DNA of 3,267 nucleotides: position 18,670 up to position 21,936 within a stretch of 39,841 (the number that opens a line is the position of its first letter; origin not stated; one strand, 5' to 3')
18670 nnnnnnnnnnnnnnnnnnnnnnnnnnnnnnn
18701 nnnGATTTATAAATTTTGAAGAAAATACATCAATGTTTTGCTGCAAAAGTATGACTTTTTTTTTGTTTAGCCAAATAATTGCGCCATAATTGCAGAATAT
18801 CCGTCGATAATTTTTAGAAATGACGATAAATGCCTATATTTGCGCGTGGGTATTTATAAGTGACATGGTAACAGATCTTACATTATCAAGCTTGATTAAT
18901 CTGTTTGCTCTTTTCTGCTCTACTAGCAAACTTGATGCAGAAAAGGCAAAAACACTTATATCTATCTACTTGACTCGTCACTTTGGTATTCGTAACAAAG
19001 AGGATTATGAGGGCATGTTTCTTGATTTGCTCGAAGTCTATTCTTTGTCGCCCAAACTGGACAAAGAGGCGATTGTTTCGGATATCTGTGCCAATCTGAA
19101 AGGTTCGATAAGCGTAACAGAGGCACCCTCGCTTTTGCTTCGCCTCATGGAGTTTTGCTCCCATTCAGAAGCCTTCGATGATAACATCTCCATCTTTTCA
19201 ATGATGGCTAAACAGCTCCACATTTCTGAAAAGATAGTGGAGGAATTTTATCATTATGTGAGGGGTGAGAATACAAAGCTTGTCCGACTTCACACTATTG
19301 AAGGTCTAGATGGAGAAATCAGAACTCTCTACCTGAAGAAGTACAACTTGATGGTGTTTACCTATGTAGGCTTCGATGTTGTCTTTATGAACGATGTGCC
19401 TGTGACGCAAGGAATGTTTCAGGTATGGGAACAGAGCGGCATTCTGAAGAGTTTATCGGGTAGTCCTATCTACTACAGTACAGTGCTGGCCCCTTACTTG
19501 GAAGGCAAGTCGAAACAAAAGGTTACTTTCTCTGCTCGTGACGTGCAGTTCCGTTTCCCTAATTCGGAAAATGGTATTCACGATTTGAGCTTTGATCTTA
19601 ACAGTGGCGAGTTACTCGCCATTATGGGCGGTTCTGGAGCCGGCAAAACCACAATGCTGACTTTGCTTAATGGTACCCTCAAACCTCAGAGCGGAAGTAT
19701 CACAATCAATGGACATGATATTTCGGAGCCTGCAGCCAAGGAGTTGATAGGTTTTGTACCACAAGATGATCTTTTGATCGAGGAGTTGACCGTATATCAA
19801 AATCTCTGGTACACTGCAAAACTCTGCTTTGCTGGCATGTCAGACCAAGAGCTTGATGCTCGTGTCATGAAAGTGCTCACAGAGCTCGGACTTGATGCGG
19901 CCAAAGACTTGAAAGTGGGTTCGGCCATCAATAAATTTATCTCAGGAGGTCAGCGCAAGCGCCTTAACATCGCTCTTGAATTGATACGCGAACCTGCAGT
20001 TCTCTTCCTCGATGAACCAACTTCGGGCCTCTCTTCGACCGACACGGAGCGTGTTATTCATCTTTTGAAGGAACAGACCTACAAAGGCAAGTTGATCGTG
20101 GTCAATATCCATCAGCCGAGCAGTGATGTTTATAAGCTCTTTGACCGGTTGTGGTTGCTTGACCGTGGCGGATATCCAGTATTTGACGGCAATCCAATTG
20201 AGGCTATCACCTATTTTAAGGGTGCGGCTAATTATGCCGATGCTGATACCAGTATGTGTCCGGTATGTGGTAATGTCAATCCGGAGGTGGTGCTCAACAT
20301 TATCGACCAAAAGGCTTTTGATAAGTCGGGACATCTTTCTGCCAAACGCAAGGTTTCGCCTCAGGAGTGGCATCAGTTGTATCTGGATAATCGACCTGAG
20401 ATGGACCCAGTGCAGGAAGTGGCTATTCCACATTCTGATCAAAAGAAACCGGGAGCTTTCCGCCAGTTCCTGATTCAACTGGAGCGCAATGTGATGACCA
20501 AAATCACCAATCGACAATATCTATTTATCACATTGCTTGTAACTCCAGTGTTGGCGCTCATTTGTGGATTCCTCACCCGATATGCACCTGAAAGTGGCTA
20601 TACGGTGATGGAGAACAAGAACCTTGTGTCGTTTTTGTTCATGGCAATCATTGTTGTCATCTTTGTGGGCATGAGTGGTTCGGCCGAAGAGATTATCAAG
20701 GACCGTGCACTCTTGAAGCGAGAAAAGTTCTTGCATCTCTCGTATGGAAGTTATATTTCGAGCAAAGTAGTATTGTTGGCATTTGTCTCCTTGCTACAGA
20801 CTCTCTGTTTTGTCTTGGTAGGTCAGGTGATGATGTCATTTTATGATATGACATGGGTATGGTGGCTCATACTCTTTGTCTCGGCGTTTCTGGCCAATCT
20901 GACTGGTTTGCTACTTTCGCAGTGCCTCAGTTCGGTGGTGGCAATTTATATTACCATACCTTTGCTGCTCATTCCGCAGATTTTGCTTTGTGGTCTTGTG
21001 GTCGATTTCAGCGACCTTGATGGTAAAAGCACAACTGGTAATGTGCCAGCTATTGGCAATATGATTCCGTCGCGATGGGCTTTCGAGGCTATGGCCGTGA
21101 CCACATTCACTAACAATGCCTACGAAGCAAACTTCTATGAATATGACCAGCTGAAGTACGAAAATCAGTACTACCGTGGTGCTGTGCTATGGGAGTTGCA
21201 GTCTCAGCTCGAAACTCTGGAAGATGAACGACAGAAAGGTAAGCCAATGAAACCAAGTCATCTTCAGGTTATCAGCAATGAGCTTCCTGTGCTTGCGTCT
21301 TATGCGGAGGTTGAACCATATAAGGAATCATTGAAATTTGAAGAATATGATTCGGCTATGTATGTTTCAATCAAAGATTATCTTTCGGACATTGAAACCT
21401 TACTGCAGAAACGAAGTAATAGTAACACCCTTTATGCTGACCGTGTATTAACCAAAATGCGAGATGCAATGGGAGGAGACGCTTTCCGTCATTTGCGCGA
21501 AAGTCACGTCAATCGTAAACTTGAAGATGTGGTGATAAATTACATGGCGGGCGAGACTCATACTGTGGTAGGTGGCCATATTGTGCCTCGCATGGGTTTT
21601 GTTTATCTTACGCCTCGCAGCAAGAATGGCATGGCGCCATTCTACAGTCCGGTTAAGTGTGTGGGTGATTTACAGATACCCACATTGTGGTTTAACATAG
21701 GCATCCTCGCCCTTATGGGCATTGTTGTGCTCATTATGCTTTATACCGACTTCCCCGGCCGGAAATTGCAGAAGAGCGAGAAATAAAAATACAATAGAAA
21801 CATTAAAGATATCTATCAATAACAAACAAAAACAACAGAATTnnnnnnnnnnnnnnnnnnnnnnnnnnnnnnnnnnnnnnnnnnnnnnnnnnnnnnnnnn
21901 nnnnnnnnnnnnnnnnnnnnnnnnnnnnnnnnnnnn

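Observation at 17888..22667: Three-gene module: an ABCG-like transporter bracketed by two paralogous lipoproteins of unknown family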

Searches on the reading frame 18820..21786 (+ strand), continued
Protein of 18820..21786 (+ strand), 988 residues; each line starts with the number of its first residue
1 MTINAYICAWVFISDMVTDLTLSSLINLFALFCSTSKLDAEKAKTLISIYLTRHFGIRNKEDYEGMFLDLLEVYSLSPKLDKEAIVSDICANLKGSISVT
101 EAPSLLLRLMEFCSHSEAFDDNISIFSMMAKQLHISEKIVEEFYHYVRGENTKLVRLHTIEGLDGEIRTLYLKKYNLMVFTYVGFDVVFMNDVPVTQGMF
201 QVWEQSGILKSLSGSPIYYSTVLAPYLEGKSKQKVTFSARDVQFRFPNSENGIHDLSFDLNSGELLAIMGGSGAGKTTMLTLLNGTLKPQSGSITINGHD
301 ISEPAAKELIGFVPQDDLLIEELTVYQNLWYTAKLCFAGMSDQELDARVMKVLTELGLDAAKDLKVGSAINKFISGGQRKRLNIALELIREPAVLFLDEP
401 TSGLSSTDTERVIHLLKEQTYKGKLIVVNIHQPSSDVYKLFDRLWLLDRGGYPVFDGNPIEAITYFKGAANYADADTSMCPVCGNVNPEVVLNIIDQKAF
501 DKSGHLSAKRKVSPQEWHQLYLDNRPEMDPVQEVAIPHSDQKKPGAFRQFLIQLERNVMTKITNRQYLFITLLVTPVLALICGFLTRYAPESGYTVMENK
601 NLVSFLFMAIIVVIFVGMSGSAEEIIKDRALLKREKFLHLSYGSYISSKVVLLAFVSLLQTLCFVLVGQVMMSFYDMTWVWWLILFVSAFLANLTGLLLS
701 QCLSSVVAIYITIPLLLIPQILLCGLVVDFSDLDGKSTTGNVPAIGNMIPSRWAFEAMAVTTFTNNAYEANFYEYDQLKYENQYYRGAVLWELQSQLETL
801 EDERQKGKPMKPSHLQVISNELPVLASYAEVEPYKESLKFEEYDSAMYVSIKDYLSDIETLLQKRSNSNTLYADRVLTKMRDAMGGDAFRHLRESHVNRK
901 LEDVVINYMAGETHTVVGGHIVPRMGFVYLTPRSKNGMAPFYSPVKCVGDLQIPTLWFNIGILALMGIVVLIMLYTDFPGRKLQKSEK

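Call 95: list_cluster_members(proteins=[P0337, P0301, P0008, P0024, P0011])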
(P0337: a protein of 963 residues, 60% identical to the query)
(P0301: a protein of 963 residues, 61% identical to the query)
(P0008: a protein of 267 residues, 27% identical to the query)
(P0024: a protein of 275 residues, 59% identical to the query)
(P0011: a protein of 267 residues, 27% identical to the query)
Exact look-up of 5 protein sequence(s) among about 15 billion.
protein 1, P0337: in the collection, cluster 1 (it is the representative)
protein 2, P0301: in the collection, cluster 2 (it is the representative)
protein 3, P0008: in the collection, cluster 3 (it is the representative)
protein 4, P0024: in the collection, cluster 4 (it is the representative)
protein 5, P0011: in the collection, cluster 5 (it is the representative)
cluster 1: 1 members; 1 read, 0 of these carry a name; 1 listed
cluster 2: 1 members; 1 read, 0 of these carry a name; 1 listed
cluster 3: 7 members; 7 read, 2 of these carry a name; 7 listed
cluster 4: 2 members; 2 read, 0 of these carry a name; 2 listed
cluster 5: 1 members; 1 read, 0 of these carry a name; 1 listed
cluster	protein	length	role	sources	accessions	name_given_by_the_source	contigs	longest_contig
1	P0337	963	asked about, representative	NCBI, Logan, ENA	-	-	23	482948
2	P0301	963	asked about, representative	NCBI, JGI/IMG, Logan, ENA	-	-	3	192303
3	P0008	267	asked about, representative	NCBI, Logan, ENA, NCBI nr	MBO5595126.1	MAG: hypothetical protein J5931_11045 [Prevotella sp.] | hypothetical protein [Prevotella sp.]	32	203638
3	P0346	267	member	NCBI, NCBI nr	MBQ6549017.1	MAG: hypothetical protein IJL82_03735 [Prevotella sp.] | hypothetical protein [Prevotella sp.]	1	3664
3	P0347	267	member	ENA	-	-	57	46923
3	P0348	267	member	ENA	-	-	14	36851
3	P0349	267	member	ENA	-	-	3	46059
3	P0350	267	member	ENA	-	-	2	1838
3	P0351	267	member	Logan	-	-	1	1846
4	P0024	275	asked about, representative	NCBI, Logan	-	-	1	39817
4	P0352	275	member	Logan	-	-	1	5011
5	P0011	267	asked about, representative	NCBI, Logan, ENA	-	-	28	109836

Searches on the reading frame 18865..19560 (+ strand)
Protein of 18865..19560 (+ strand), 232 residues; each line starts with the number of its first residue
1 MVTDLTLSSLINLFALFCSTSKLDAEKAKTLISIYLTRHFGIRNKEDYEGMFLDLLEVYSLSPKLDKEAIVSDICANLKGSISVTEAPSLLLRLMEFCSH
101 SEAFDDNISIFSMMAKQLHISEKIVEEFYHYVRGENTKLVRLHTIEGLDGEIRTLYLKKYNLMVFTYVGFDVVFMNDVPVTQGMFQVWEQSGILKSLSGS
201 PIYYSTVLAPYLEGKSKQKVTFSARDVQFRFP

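Call 54: search_solved_structures(query=A3, max_evalue=10)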
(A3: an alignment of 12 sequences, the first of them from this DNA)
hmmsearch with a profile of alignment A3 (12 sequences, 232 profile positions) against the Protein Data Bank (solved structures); distinct sequences matched with E-value up to 10: 9.
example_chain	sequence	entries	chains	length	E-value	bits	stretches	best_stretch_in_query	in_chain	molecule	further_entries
3p9g_A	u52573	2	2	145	0.35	13.9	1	21-58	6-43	Tumor susceptibility gene 101 protein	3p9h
3obq_A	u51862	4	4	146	0.42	13.6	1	21-58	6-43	Tumor susceptibility gene 101 protein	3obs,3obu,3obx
2f0r_A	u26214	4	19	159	0.48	13.4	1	21-57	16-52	Tumor susceptibility gene 101 protein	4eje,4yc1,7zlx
7nlc_A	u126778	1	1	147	0.57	13.2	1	22-58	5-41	Tsg101 UEV domain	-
1kpp_A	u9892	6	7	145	0.69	12.9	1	22-58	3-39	Tumor susceptibility gene 101 protein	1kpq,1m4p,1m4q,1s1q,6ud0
5vkg_A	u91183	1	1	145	0.71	12.9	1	22-58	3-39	Tumor susceptibility gene 101 protein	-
3mli_A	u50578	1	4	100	0.82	12.7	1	73-133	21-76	Putative uncharacterized protein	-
1we8_A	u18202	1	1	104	2.2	11.2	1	68-118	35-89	Tudor and KH domain containing protein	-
9fqr_Ok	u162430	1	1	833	2.8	10.9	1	46-101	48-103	IQ motif containing with AAA domain 1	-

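Call 64: predict_structure(alignment_id=A3)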
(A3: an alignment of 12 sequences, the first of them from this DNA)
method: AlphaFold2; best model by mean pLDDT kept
length: 232 residues; sequences in the alignment: 12
mean_pLDDT: 85.0   pTM: 0.81
mean pLDDT of the five models: 85.0, 84.7, 83.4, 82.8, 82.6
residues with pLDDT >= 90: 107; 70-90: 102; 50-70: 5; < 50: 18
segments of 3 or more residues with pLDDT < 50: 215-232
pLDDT, mean of each block of 10 residues (from residue 1): 83 93 88 86 84 94 89 90 88 92 85 94 94 93 86 93 92 87 89 83 88 55 40 35
secondary structure, 60 per line:
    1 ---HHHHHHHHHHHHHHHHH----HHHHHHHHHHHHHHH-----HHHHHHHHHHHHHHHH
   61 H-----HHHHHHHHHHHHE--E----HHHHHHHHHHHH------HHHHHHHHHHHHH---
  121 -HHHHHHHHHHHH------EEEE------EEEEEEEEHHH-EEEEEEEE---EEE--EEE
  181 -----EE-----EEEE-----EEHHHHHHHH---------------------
elements in order: H4-20 H25-39 H45-61 H67-78 H87-98 H105-117 H122-133 E140-143 E150-157 E162-169 E173-175 E178-180 E193-196 H204-211
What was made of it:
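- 18865..19263 (+): ABC residues 1-133: a seven-helix cytoplasmic N-terminal sub-domain specific to this family. AF2 with 12 orthologs gives pLDDT 85 and pTM 0.81 (call 64).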

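Call 66: fold_search(model_id=the predicted structure, library=pdb)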
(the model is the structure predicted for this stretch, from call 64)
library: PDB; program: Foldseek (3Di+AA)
matches with E <= 10: 273; with E <= 0.001: 0
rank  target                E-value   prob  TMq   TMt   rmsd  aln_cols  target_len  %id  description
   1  5yyx                  3.6e-02  1.00  0.20  0.36   6.0        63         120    3  Crystal Structure of the MEK1 FHA domain (released 2018-10-10)
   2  3ozu                  9.5e-02  0.28  0.23  0.15  15.9       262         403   10  The Crystal Structure of flavohemoglobin from R. eutrophus in complex with miconazole (released 2011-03-16)
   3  1g6g_B                1.1e-01  0.96  0.20  0.35   6.0        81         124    6  X-RAY STRUCTURE OF THE N-TERMINAL FHA DOMAIN FROM S. CEREVISIAE RAD53P IN COMPLEX WITH A PHOSPHOTHREONINE PEPTIDE AT 1 (released 2000-12-13)
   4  5t2f_A                1.2e-01  0.54  0.17  0.17  18.6       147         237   12  Structure of the FHA1 domain of Rad53 bound to the BRCT domain of Dbf4 (released 2017-03-15)
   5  5t2f_D                1.2e-01  0.38  0.20  0.19  19.8       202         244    9  Structure of the FHA1 domain of Rad53 bound to the BRCT domain of Dbf4 (released 2017-03-15)
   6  6c4u_A                1.4e-01  1.00  0.19  0.34   2.6        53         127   11  Engineered FHA with Myc-pTBD peptide (released 2018-05-30)
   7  5t2s_A                1.8e-01  0.96  0.21  0.20   5.9        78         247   10  Structure of the FHA1 domain of Rad53 bound simultaneously to the BRCT domain of Dbf4 and a phosphopeptide. (released 2016-10-12)
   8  5t2s_C                2.0e-01  0.99  0.17  0.16   1.9        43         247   12  Structure of the FHA1 domain of Rad53 bound simultaneously to the BRCT domain of Dbf4 and a phosphopeptide. (released 2016-10-12)
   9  6c4u_D                2.0e-01  0.94  0.21  0.36   6.4        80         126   10  Engineered FHA with Myc-pTBD peptide (released 2018-05-30)
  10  6c4u_F                2.1e-01  0.99  0.17  0.30   1.8        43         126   12  Engineered FHA with Myc-pTBD peptide (released 2018-05-30)
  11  6c4u_B                2.1e-01  0.99  0.19  0.33   2.6        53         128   11  Engineered FHA with Myc-pTBD peptide (released 2018-05-30)
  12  6c4u_C                2.4e-01  0.99  0.19  0.34   2.6        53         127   11  Engineered FHA with Myc-pTBD peptide (released 2018-05-30)
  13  1cqx_A                2.5e-01  0.18  0.24  0.16  16.3       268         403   10  Crystal structure of the flavohemoglobin from Alcaligenes eutrophus at 1.75 A resolution (released 1999-08-31)
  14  1g3g_MODEL_1_A        2.6e-01  0.90  0.18  0.25   4.4        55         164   14  NMR STRUCTURE OF THE FHA1 DOMAIN OF YEAST RAD53 (released 2001-01-10)
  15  5yyz_A                2.8e-01  0.96  0.18  0.39   3.0        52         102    2  Crystal structure of the MEK1 FHA domain in complex with the HOP1 pThr318 peptide. (released 2018-10-17)
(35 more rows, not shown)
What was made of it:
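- Calls 64 and 66. The N-terminal domain is a plausible protein-interaction module (calls 64, 66).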

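Call 69: find_related_loci(query=A3, collection=metagenome_contigs, flank=6000)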
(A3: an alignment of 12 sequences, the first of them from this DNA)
Query A3 (232 aa) in metagenome_contigs; peptide patterns used: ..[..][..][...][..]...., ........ (x = any residue, [..] = any of these).
600 stretches matched a pattern (row limit reached: there are more); 343 encode a relative of the query (tblastn E <= 1e-3); the best 80 are kept; 80 distinct loci.
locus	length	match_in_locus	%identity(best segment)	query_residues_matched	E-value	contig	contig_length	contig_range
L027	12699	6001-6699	45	1-232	9e-70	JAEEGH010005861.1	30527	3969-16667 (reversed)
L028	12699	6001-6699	45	1-232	1e-69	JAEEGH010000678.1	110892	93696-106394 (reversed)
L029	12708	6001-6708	47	1-232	4e-68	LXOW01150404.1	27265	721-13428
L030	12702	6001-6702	42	1-232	3e-65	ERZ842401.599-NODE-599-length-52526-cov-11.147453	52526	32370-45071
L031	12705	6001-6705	46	1-232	7e-64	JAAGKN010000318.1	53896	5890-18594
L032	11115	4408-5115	43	1-232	1e-63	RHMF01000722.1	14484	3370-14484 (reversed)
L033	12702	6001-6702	41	1-232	3e-63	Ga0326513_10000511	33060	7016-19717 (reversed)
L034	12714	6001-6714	43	2-232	3e-63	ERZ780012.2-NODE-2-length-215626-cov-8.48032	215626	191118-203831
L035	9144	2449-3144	44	2-232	6e-63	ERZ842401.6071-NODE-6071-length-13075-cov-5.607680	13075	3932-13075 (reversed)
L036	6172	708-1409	41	1-232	9e-63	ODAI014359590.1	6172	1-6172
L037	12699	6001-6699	44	2-232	2e-62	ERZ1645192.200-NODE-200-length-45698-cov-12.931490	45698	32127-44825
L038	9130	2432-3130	44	2-232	2e-62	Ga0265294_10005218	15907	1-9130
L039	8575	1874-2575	46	2-232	2e-62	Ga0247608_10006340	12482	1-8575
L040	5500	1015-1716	40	1-232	3e-62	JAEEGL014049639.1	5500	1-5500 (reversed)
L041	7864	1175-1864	45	2-232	5e-62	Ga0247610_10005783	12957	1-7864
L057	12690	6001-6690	44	2-232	5e-61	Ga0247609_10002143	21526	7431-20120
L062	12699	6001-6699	44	2-232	1e-60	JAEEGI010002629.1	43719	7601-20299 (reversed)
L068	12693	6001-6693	44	1-232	5e-60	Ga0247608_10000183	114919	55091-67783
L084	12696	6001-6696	41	2-232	3e-59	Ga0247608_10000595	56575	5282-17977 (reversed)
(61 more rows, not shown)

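Call 89: search_protein_families(library=pfam, proteins=[L029:9053-10045:+, L084:9769-10728:+, L037:9884-10837:+, L057:3571-5985:+, L062:4589-5461:-, L068:10559-11653:+], max_evalue=0.001)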
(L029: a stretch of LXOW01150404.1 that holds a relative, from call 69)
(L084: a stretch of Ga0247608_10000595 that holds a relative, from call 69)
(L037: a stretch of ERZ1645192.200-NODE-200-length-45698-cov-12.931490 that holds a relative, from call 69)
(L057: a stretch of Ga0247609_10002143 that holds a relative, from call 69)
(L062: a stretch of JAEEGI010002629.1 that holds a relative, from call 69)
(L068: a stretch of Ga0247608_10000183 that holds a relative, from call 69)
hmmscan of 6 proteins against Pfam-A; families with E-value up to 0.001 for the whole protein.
L029:9053-10045:+ (330 aa): 2 families
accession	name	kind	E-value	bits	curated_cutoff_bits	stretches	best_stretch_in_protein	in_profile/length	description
PF00056.29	Ldh_1_N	-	3.6e-29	102.1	27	1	8-145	2-139/141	lactate/malate dehydrogenase, NAD binding domain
PF02866.23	Ldh_1_C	-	2.2e-15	57.5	22.6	1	150-308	2-167/174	lactate/malate dehydrogenase, alpha/beta C-terminal domain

L084:9769-10728:+ (319 aa): 1 family
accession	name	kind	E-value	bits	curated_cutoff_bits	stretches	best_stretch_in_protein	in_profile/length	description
PF09084.16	NMT1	-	5.1e-39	134.8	20.5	1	39-246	2-216/216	NMT1/THI5 like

L037:9884-10837:+ (317 aa): 3 families
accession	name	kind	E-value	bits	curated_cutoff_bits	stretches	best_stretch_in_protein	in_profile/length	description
PF02518.31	HATPase_c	-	3.1e-11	44.1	26.4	1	223-316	3-109/111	Histidine kinase-, DNA gyrase B-, and HSP90-like ATPase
PF07730.19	HisKA_3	-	7.6e-05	23.6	24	1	119-180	2-65/68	Histidine kinase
PF13581.12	HATPase_c_2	-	0.00018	22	27.4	1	229-289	35-107/127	Histidine kinase-like ATPase domain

L057:3571-5985:+ (804 aa): 5 families
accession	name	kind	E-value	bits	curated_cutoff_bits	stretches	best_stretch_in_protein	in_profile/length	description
PF07228.17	SpoIIE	-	4e-50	170.9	25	1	472-659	3-191/192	Stage II sporulation protein E (SpoIIE)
PF22673.2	MCP-like_PDC_1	-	2.1e-27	96.2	27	1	100-212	5-113/113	Methyl-accepting chemotaxis protein-like, first PDC sensor domain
PF13581.12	HATPase_c_2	-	6.9e-23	81.5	27.4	1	675-801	1-127/127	Histidine kinase-like ATPase domain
PF02743.24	dCache_1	-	1.1e-11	45.2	45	1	146-317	89-239/240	Cache domain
PF00672.30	HAMP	-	1.1e-09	38.9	25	1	354-403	3-51/53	HAMP domain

L062:4589-5461:- (290 aa): 0 families

L068:10559-11653:+ (364 aa): 1 family
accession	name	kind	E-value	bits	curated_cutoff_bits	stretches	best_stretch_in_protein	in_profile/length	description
PF04607.23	RelA_SpoT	-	2.4e-16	60.4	27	1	51-175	1-111/113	Region found in RelA / SpoT proteins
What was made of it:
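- Where a PP2C-kinase fusion is present it carries its own periplasmic dCache sensor (call 89), so the cluster does not need the ABC as its input.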

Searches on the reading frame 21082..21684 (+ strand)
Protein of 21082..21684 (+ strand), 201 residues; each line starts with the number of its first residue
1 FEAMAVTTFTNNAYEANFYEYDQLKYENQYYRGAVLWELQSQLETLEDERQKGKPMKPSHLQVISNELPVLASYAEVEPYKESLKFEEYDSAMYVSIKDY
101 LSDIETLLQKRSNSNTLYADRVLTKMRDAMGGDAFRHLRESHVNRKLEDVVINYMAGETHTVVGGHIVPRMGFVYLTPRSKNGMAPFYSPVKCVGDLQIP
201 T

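Call 55: search_solved_structures(query=A4, max_evalue=10)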
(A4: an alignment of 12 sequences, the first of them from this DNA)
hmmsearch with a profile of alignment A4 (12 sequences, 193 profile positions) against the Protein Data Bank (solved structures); distinct sequences matched with E-value up to 10: 6.
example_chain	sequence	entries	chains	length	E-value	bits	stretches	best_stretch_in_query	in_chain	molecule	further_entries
3ugm_A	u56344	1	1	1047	1.5e-05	28.2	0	60-132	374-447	TAL effector AvrBs3/PthA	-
4hpz_A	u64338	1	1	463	0.35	13.9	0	60-132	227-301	dTale2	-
6eri_BR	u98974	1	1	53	0.56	13.2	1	89-121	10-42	30S ribosomal protein S18, chloroplastic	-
4v61_AR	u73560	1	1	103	0.8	12.7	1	88-122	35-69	Ribosomal Protein S18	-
6p1f_A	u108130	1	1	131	1.2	12.2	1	146-186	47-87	Copper chaperone PCu(A)C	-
6p1g_A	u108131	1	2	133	1.2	12.2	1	146-186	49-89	Copper chaperone PCu(A)C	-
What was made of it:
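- Tried and rejected: The TAL-effector hit has no passing stretch and reflects repeat bias (calls 54, 55).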
